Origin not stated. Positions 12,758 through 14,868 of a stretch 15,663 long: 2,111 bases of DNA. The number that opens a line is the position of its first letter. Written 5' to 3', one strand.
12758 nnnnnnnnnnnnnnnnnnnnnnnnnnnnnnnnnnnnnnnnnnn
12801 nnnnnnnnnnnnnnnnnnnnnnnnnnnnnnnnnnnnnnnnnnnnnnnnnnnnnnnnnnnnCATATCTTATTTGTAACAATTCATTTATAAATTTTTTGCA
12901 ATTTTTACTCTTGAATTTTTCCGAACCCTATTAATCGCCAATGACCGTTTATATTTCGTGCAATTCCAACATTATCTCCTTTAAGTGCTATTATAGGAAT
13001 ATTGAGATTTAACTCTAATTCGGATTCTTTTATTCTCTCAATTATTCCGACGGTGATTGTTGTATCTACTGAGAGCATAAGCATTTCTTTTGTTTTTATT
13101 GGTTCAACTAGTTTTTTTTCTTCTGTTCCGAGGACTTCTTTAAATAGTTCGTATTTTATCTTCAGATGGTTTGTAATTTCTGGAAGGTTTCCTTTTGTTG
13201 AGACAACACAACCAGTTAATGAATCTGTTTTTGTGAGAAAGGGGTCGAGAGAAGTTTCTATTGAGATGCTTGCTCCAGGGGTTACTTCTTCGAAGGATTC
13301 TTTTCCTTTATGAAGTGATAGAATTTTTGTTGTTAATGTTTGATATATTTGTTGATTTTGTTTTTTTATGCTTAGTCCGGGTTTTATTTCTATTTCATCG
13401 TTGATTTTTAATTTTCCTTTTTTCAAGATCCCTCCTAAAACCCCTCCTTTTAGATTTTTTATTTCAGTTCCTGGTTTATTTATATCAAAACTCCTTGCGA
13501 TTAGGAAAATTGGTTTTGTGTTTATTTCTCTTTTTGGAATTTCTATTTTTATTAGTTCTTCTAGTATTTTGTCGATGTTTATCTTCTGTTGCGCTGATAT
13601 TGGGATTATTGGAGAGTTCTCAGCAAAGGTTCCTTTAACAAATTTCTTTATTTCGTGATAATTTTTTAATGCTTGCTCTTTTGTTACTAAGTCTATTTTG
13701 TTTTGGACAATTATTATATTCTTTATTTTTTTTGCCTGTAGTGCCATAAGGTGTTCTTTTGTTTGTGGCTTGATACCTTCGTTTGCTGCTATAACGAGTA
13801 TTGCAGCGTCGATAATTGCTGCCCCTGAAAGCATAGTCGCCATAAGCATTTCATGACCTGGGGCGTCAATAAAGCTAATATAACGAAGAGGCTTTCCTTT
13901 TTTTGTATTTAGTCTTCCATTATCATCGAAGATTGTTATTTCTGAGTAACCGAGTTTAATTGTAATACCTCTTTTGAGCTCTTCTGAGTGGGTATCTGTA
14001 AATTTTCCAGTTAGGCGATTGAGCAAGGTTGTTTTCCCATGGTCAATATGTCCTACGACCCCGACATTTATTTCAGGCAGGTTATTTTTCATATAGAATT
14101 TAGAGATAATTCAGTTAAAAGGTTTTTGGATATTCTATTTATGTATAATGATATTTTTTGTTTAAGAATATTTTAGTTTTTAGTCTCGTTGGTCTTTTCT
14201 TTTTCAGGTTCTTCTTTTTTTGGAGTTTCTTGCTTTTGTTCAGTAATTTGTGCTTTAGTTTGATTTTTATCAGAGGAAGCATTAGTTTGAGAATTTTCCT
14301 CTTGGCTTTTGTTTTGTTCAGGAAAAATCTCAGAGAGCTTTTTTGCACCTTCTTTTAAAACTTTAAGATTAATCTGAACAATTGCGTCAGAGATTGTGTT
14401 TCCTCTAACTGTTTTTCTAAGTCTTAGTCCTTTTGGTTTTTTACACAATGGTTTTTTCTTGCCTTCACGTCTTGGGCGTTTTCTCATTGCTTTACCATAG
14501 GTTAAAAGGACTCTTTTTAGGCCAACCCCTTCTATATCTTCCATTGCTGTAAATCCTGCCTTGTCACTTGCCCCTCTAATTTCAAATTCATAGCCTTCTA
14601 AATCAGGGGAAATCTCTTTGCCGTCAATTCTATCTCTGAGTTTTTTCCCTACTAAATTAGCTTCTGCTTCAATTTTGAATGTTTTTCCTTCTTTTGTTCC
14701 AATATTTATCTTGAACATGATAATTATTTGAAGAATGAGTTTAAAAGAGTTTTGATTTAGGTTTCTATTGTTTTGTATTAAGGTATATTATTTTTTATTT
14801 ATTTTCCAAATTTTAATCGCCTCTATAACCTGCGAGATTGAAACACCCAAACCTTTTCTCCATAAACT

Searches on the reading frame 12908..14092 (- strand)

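Call 66: search_protein_families(library=pfam, proteins=[window:12908-14092:-], max_evalue=0.0001)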
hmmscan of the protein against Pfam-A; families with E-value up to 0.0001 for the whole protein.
window:12908-14092:- (395 aa): 6 families
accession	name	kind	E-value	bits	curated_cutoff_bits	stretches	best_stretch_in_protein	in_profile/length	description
PF00009.33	GTP_EFTU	-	1.1e-37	129.9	26.5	1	8-182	4-184/188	Elongation factor Tu GTP binding domain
PF09173.17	eIF2_C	-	1.5e-26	92.8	22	1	309-393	2-86/86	Initiation factor eIF2 gamma, C terminal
PF01926.29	MMR_HSR1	-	1.1e-09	38.9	21.9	1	9-132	1-113/113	50S ribosome-binding GTPase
PF03193.22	RsgA_GTPase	-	1.7e-06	28.4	30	1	91-180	20-104/174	RsgA GTPase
PF03144.31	GTP_EFTU_D2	-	3.7e-05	24.5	30.3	0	216-285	1-63/73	Elongation factor Tu domain 2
PF16897.10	MMR_HSR1_Xtn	-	7.9e-05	23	35.2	0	122-180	54-100/106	C-terminal region of MMR_HSR1 domain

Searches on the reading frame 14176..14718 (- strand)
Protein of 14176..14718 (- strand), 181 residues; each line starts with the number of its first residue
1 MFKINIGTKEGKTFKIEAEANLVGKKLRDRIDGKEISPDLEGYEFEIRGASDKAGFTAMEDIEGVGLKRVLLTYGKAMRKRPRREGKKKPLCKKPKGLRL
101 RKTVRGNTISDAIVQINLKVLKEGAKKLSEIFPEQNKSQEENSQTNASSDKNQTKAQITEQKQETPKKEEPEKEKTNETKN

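Call 66: search_protein_families(library=pfam, proteins=[window:14176-14718:-], max_evalue=0.0001)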
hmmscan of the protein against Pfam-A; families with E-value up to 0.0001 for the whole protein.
window:14176-14718:- (181 aa): 1 family
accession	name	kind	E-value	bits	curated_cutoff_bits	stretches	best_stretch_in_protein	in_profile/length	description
PF01092.24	Ribosomal_S6e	-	3e-25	88.9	26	1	2-132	1-124/125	Ribosomal protein S6e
